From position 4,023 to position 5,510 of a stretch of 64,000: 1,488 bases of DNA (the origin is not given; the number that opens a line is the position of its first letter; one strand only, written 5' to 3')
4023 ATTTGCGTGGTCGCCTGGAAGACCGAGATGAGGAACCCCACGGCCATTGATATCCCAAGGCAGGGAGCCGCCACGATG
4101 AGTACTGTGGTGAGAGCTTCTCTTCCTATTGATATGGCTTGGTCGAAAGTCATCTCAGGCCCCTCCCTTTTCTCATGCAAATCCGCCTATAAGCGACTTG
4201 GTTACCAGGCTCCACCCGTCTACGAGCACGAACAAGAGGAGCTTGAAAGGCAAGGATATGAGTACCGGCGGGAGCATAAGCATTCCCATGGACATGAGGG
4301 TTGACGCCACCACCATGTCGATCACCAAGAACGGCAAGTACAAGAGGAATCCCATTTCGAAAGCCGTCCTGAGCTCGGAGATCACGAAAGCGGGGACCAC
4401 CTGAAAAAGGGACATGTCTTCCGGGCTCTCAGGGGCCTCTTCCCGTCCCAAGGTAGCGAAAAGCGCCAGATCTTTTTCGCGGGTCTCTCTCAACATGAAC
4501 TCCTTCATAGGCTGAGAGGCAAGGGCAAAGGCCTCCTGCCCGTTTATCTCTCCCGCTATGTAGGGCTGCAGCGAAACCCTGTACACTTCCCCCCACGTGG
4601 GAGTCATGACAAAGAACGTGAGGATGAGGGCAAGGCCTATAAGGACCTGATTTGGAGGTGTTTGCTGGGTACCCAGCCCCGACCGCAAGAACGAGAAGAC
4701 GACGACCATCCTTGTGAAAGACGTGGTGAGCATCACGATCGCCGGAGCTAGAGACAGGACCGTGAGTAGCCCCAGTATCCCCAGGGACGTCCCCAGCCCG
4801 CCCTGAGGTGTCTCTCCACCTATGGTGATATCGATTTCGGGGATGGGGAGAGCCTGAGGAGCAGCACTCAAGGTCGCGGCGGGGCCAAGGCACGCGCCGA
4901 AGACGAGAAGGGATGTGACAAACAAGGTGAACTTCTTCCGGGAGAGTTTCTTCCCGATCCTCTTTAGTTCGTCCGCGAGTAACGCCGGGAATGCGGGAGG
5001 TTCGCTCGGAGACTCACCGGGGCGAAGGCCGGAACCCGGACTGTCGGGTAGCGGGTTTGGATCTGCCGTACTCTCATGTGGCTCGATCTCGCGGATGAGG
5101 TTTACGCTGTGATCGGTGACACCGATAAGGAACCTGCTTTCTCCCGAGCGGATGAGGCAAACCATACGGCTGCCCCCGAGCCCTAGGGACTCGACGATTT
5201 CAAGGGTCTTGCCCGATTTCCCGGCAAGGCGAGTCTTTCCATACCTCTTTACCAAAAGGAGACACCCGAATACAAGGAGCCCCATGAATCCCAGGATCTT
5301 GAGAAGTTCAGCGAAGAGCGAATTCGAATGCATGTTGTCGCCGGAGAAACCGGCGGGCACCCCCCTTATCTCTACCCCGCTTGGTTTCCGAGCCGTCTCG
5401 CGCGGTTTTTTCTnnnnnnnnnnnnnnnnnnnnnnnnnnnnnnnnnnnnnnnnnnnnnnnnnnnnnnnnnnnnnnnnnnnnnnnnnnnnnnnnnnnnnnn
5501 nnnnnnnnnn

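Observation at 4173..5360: FliO and FliP encoded as one continuous 395-aa reading frame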

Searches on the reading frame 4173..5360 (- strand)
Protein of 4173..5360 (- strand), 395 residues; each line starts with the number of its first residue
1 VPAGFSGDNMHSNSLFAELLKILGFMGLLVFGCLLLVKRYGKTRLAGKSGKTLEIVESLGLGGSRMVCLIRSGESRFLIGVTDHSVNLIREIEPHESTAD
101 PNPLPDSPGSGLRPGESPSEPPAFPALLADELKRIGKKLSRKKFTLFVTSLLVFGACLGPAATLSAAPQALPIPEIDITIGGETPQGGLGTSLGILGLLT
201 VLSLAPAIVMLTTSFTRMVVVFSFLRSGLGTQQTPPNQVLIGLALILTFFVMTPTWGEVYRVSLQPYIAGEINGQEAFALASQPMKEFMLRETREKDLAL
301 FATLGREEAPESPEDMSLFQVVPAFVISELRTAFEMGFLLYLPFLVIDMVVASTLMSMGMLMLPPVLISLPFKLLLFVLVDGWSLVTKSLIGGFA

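Call 4: search_protein_families(library=pfam, proteins=[window:4173-5360:-], max_evalue=0.1)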
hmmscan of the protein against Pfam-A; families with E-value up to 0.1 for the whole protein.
window:4173-5360:- (395 aa): 2 families
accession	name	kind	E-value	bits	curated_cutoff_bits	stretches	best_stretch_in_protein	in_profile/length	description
PF00813.25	FliP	-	2.9e-81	272.4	26.9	1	198-390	1-191/191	FliP family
PF04347.18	FliO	-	5.2e-12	46.1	22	1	36-107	2-76/91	Flagellar biosynthesis protein, FliO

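Call 5: search_protein_families(library=ncbifam, proteins=[window:4173-5360:-], max_evalue=0.1)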
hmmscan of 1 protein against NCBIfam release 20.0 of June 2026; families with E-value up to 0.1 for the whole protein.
window:4173-5360:- (395 aa): 6 families
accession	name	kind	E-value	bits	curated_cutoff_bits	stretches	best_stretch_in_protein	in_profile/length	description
TIGR01103.1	fliP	equivalog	1.5e-82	276.1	217.45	1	198-394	1-197/197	flagellar type III secretion system pore protein FliP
NF009438.0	PRK12797.1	subfamily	3.5e-60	203.5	179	1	194-393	10-215/217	EscR/YscR/HrcR family type III secretion system export apparatus protein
TIGR01102.1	yscR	equivalog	2.4e-55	187.4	208.6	1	196-390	2-202/202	type III secretion system export apparatus subunit SctR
NF009437.0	PRK12796.1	equivalog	1.7e-42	145.6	263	1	192-392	5-215/223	EscR/YscR/HrcR family type III secretion system export apparatus protein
TIGR03500.1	FliO_TIGR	equivalog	1.8e-14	53.5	55.25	1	25-92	3-70/70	flagellar biosynthetic protein FliO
NF009951.1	PRK13415.1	equivalog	0.002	17.9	242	1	19-93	75-145/219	flagella biosynthesis regulatory protein FliZ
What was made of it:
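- On FliP / SctR export-gate subunit (PF00813, TIGR01103): TIGR01103 276 bits against a cutoff of 217, positions 1-197 of 197 (call 5).
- On FliO (PF04347, TIGR03500): The stricter equivalog model TIGR03500 gives 53.5 bits, just below its 55.25 cutoff (call 5).
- Checked: NCBIfam TIGR01103 fliP: 276 bits, above the 217 cutoff (call 5). NCBIfam TIGR03500 FliO: 53.5 bits, just under the 55.25 cutoff (call 5).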

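Call 6: find_homologous_proteins(query=window:4173-5360:-, max_evalue=1e-10)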
Query window:4173-5360:- (395 aa): 8000 proteins with E <= 1e-10 among 8000 candidates; the best 120 are listed.
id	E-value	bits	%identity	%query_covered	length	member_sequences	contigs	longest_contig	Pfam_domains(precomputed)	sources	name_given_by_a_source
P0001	2.4e-247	838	99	100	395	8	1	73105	PF04347.19,PF00813.26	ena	-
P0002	7.6e-213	725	87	100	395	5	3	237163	PF04347.19,PF00813.26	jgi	-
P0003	4.0e-196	670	83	100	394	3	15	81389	PF04347.19,PF00813.26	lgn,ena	-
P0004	2.1e-191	654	78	100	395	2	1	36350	PF04347.19,PF00813.26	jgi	-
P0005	3.7e-189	647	78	100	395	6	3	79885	PF04347.19,PF00813.26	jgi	jgi:flagellar biosynthetic protein FliP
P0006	8.0e-188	643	79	100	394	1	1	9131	PF04347.19,PF00813.26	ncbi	-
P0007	6.5e-187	640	79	100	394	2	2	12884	PF04347.19,PF00813.26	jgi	jgi:flagellar biosynthetic protein FliP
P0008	2.4e-158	545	68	100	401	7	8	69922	PF04347.19,PF00813.26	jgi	jgi:flagellar biosynthetic protein FliP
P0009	6.0e-153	528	68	94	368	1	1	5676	PF04347.19,PF00813.26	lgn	-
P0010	1.0e-149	517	66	94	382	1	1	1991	PF04347.19,PF00813.26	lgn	-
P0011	4.2e-141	489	63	96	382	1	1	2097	PF04347.19,PF00813.26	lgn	-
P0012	2.9e-140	486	59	97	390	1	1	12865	PF04347.19,PF00813.26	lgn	-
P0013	3.0e-140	486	62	96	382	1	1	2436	PF04347.19,PF00813.26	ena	-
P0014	3.5e-140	486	61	97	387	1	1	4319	PF04347.19,PF00813.26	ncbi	-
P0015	1.9e-139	483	61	96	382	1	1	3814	PF04347.19,PF00813.26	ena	-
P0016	7.0e-139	481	62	95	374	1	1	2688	PF04347.19,PF00813.26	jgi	-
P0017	1.1e-138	481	61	97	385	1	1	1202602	PF04347.19,PF00813.26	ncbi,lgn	ncbi:MAG: flagellar type III secretion system pore protein FliP [Bacillota bacterium]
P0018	1.4e-138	480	62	97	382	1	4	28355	PF04347.19,PF00813.26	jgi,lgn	-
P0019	7.1e-137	475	59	97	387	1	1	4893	PF04347.19,PF00813.26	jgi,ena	-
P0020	1.0e-136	474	61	95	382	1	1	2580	PF04347.19,PF00813.26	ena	-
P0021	2.1e-135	470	58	97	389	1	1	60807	PF04347.19,PF00813.26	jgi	jgi:flagellar biosynthetic protein FliP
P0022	2.3e-133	463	59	97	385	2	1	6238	PF04347.19,PF00813.26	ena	-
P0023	9.8e-133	461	58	97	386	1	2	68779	PF04347.19,PF00813.26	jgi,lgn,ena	jgi:flagellar biosynthetic protein FliP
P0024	7.8e-132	458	63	87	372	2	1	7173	PF04347.19,PF00813.26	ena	-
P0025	3.3e-130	453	57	97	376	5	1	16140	PF04347.19,PF00813.26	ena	-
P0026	3.6e-127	443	62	91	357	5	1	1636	PF04347.19,PF00813.26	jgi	-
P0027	5.0e-127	442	59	97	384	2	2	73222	PF04347.19,PF00813.26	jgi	-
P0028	4.4e-126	439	59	97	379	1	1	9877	PF04347.19,PF00813.26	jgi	-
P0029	4.3e-125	436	59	96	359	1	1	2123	PF04347.19,PF00813.26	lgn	-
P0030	4.4e-125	436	58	96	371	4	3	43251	PF04347.19,PF00813.26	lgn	-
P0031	1.5e-123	431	58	97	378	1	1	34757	PF04347.19,PF00813.26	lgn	-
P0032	3.9e-123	430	57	97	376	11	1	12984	PF04347.19,PF00813.26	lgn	-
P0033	3.1e-122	427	60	97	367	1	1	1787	PF04347.19,PF00813.26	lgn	-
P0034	2.6e-121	424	56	97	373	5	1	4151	PF04347.19,PF00813.26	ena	-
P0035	3.4e-121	423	57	93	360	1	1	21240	PF04347.19,PF00813.26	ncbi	-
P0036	6.7e-121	422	54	99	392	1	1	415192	PF04347.19,PF00813.26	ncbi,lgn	-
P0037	8.1e-120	419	57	97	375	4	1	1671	PF04347.19,PF00813.26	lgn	-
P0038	3.8e-119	416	55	97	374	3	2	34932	PF04347.19,PF00813.26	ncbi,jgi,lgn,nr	ncbi:MAG TPA: flagellar type III secretion system pore protein FliP [Firmicutes bacterium]|nr:flagel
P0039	2.0e-117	411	55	97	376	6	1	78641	PF04347.19,PF00813.26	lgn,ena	-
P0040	5.3e-117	409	54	97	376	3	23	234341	PF04347.19,PF00813.26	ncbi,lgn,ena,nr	ncbi:MAG TPA: flagellar type III secretion system pore protein FliP [Firmicutes bacterium]|nr:flagel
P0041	1.3e-116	408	59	93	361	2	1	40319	PF04347.19,PF00813.26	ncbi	-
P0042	4.0e-116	407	59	87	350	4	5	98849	PF04347.19,PF00813.26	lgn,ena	-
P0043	6.2e-116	406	53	97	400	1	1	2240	PF04347.19,PF00813.26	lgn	-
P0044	1.3e-115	405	57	95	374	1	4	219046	PF04347.19,PF00813.26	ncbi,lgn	-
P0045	1.3e-115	405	61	87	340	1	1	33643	PF04347.19,PF00813.26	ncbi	-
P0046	4.6e-115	403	55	97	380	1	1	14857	PF04347.19,PF00813.26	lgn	-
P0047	6.1e-115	403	59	87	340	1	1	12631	PF04347.19,PF00813.26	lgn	-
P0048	6.1e-115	403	55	97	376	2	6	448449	PF04347.19,PF00813.26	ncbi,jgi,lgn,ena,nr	ncbi:MAG: flagellar type III secretion system pore protein FliP [Bacillota bacterium]|jgi:flagellar 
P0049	2.2e-114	401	59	85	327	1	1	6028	PF04347.19,PF00813.26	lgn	-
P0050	9.4e-114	399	54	97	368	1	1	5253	PF04347.19,PF00813.26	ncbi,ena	-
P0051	1.7e-113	398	55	95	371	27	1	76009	PF04347.19,PF00813.26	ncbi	ncbi:MAG: flagellar type III secretion system pore protein FliP [Bacillota bacterium]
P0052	3.7e-113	397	57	97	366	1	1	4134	PF04347.19,PF00813.26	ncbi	-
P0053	2.3e-112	394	53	97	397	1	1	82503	PF04347.19,PF00813.26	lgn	-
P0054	2.7e-112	394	53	97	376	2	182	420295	PF04347.19,PF00813.26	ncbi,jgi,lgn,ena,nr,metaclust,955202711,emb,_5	ncbi:MAG: flagellar type III secretion system pore protein FliP [Bacillota bacterium]|nr:flagellar t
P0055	1.2e-111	392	51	97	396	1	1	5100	PF04347.19,PF00813.26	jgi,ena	-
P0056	6.3e-111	389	53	97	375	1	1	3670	PF04347.19,PF00813.26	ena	-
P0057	7.6e-111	389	52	99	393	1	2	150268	PF04347.19,PF00813.26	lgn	-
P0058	1.3e-110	388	53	97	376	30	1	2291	PF04347.19,PF00813.26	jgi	-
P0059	1.5e-110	388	53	97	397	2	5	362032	PF04347.19,PF00813.26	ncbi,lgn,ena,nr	ncbi:MAG TPA: flagellar type III secretion system pore protein FliP [Firmicutes bacterium]|nr:flagel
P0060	1.7e-110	388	52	99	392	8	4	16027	PF04347.19,PF00813.26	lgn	-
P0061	2.2e-110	388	52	97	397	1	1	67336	PF04347.19,PF00813.26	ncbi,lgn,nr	ncbi:MAG: flagellar type III secretion system pore protein FliP [Firmicutes bacterium]|nr:flagellar 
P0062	3.3e-110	387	56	88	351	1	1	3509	PF04347.19,PF00813.26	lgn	-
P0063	8.6e-110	386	51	97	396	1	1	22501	PF04347.19,PF00813.26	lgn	-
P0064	2.0e-109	385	52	97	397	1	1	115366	PF04347.19,PF00813.26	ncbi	-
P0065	1.6e-108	382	52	97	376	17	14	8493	PF04347.19,PF00813.26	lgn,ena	-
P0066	2.3e-108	381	57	87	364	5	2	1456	PF04347.19,PF00813.26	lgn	-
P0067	2.6e-108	381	58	87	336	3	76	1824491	PF04347.19,PF00813.26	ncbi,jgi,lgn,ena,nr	ncbi:MAG TPA: flagellar type III secretion system pore protein FliP [Firmicutes bacterium]|jgi:flage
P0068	6.1e-108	380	54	91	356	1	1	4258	PF04347.19,PF00813.26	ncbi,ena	-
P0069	1.9e-107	378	52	97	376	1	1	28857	PF04347.19,PF00813.26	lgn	-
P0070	2.2e-107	378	53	92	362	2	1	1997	PF04347.19,PF00813.26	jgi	jgi:flagellar biosynthetic protein FliP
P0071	1.9e-104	368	53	93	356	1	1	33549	PF04347.19,PF00813.26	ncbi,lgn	-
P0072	3.5e-103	364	59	78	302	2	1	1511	PF00813.26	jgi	jgi:flagellar biosynthetic protein FliP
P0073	1.8e-101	358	53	98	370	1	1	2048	PF04347.19,PF00813.26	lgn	-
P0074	1.1e-98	349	72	58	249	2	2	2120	PF00813.26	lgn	-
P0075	1.1e-98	349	74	58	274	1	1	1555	PF00813.26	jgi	jgi:flagellar biosynthetic protein FliP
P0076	1.5e-98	349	74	58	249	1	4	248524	PF00813.26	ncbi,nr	ncbi:MAG TPA: flagellar type III secretion system pore protein FliP [Bacillota bacterium]|nr:flagell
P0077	1.1e-97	346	74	58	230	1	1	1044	PF00813.26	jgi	jgi:flagellar biosynthetic protein FliP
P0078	7.1e-96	340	72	56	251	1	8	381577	PF00813.26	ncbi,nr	ncbi:MAG TPA: flagellar type III secretion system pore protein FliP [Bacillota bacterium]|nr:flagell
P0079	4.0e-89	318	45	94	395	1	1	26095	PF04347.19,PF00813.26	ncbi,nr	ncbi:MAG TPA: flagellar type III secretion system pore protein FliP [Firmicutes bacterium]|nr:flagel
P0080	1.5e-87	312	67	58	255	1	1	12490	PF00813.26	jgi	-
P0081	2.6e-87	312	59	66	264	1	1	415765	PF00813.26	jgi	jgi:flagellar biosynthetic protein FliP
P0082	1.1e-86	310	60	66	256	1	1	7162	PF00813.26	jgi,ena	-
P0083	1.5e-86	309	59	66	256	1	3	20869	PF00813.26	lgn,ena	-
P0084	2.8e-86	308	64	62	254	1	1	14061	PF00813.26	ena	-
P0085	3.6e-86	308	59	66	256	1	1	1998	PF00813.26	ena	-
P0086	7.2e-86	307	67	57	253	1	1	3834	PF00813.26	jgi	jgi:flagellar biosynthetic protein FliP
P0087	1.2e-85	306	59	66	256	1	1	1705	PF00813.26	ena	-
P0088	1.2e-85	306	60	61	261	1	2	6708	PF00813.26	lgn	-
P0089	1.5e-85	306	64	62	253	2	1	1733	PF00813.26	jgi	jgi:flagellar biosynthetic protein FliP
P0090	2.6e-85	305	46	94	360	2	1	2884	PF04347.19,PF00813.26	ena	-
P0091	3.8e-85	305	48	92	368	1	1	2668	PF04347.19,PF00813.26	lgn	-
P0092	8.9e-85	303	60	59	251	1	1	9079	PF00813.26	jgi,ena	-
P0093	9.2e-85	303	45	93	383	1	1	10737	PF04347.19,PF00813.26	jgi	jgi:flagellar biosynthetic protein FliP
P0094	2.3e-84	302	60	65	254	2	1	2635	PF00813.26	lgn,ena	-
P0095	2.4e-84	302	46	94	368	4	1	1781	PF04347.19,PF00813.26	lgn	-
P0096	2.8e-84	302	48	93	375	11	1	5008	PF04347.19,PF00813.26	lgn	-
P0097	3.0e-84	302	63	63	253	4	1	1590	PF00813.26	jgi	-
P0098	3.6e-84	301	62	62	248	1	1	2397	PF00813.26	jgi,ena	jgi:flagellar biosynthetic protein FliP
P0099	4.2e-84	301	62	62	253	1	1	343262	PF00813.26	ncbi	ncbi:MAG: flagellar type III secretion system pore protein FliP [bacterium]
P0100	4.4e-84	301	64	58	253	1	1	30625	PF00813.26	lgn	-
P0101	5.8e-84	301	65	57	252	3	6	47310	PF00813.26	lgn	-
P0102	7.2e-84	300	60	59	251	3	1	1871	PF00813.26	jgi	jgi:flagellar biosynthetic protein FliP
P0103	7.3e-84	300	62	56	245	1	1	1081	PF00813.26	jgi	jgi:flagellar biosynthesis protein FliP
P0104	8.4e-84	300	62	62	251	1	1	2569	PF00813.26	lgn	-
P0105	1.1e-83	300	63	60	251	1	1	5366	PF00813.26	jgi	-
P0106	1.2e-83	300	58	66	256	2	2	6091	PF00813.26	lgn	-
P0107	1.5e-83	299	48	93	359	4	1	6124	PF04347.19,PF00813.26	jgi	-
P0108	1.7e-83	299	63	59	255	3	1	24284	PF00813.26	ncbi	-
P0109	1.9e-83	299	64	57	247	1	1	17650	PF00813.26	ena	-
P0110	2.3e-83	299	60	58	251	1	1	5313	PF00813.26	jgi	jgi:flagellar biosynthetic protein FliP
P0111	2.7e-83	299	57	67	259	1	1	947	PF00813.26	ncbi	-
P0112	3.4e-83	298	60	57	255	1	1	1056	PF00813.26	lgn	-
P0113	4.4e-83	298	66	57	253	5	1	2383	PF00813.26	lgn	-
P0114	4.6e-83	298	59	63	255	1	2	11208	PF00813.26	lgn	-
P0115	4.8e-83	298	59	58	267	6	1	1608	PF00813.26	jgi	-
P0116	4.8e-83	298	59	58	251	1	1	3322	PF00813.26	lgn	-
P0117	5.2e-83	298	61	59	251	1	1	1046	PF00813.26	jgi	jgi:flagellar biosynthetic protein FliP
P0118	5.2e-83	298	61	63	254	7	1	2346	PF00813.26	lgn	-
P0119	5.3e-83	298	59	58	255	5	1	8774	PF00813.26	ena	-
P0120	5.8e-83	297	61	59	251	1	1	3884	PF00813.26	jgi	-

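Call 12: find_related_loci(query=window:4173-5360:-, collection=genome_contigs, flank=3000)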
Query window:4173-5360:- (395 aa) in genome_contigs; peptide patterns used: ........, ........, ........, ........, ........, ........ (x = any residue, [..] = any of these).
599 stretches matched a pattern (row limit reached: there are more); 500 encode a relative of the query (tblastn E <= 1e-3); the best 80 are kept; 80 distinct loci.
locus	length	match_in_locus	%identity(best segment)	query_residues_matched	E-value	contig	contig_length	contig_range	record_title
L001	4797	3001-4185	87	1-395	0e+0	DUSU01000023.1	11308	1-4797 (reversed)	MAG TPA_asm: Candidatus Fermentithermobacillaceae bacterium isolate AS04akNAM_77 11565_AS04, whole genome shotgun sequen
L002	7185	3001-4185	78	1-395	0e+0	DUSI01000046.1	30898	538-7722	MAG TPA_asm: Candidatus Fermentithermobacillaceae bacterium isolate AS04akNAM_117 51900_AS04, whole genome shotgun seque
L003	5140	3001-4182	78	1-395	0e+0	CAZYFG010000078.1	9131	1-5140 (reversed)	MAG TPA_asm: uncultured Eubacteriales bacterium isolate SRP239243_co1_308 genome assembly, contig: NODE_13695_length_913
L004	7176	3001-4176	62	2-394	1e-142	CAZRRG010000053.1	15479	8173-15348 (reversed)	MAG TPA_asm: uncultured Eubacteriales bacterium isolate binchicken_co117_464 genome assembly, contig: NODE_7011_length_1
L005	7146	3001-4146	57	6-394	2e-135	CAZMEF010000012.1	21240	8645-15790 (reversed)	MAG TPA_asm: uncultured Eubacteriales bacterium isolate binchicken_co39_536 genome assembly, contig: NODE_6049_length_21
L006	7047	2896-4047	59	2-394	2e-132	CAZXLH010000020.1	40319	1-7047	MAG TPA_asm: uncultured Eubacteriales bacterium isolate SRP192927_co8_49 genome assembly, contig: NODE_692_length_40319_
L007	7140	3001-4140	55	5-394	7e-126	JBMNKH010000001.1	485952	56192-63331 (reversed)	MAG: Bacillota bacterium isolate SBF912LR0HQ0183 contig_19650, whole genome shotgun sequence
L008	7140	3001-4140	55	5-394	4e-122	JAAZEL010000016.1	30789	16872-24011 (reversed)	MAG: Candidatus Fermentithermobacillaceae bacterium isolate AS09scLD_335 74871_AS09, whole genome shotgun sequence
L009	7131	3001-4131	52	7-394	2e-120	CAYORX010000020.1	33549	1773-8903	MAG TPA_asm: uncultured Eubacteriales bacterium isolate SRP192927_co8_33 genome assembly, contig: NODE_954_length_33549_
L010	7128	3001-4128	53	9-394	1e-119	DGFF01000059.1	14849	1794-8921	MAG TPA_asm: Candidatus Fermentithermobacillaceae bacterium UBA3907 UBA3907_contig_11240, whole genome shotgun sequence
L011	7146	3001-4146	53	2-394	3e-119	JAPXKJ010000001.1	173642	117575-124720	MAG: Bacillota bacterium isolate binned_ad_5.108 NODE_54_length_173642_cov_81.692931, whole genome shotgun sequence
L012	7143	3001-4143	53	2-394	3e-116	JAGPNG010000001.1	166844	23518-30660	MAG: Candidatus Fermentithermobacillaceae bacterium isolate Gw_SlDig_bin_38 Gw_SlDig_57_length_166844_cov_173.368643, wh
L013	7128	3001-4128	52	9-394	8e-115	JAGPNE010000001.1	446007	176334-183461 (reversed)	MAG: Candidatus Fermentithermobacillaceae bacterium isolate Gw_SlDig_bin_271 Gw_SlDig_3_length_446007_cov_97.472336, who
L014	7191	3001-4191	52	9-394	7e-113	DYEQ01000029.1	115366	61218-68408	MAG TPA_asm: Candidatus Fermentithermobacillaceae bacterium isolate Tomsk_2_57_33 Tomsk_k141_7123, whole genome shotgun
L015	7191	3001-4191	52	9-394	3e-106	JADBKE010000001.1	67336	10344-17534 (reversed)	MAG: Candidatus Fermentithermobacillaceae bacterium isolate Bu31 contig_1264_pilon_pilon_pilon, whole genome shotgun seq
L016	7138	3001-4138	72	6-394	1e-104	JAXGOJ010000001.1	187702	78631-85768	MAG: Bacillota bacterium isolate AnMBR.bin277 bin277_1, whole genome shotgun sequence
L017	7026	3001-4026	51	2-352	2e-100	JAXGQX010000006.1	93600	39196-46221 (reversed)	MAG: Bacillota bacterium isolate AnMBR.bin336 bin336_6, whole genome shotgun sequence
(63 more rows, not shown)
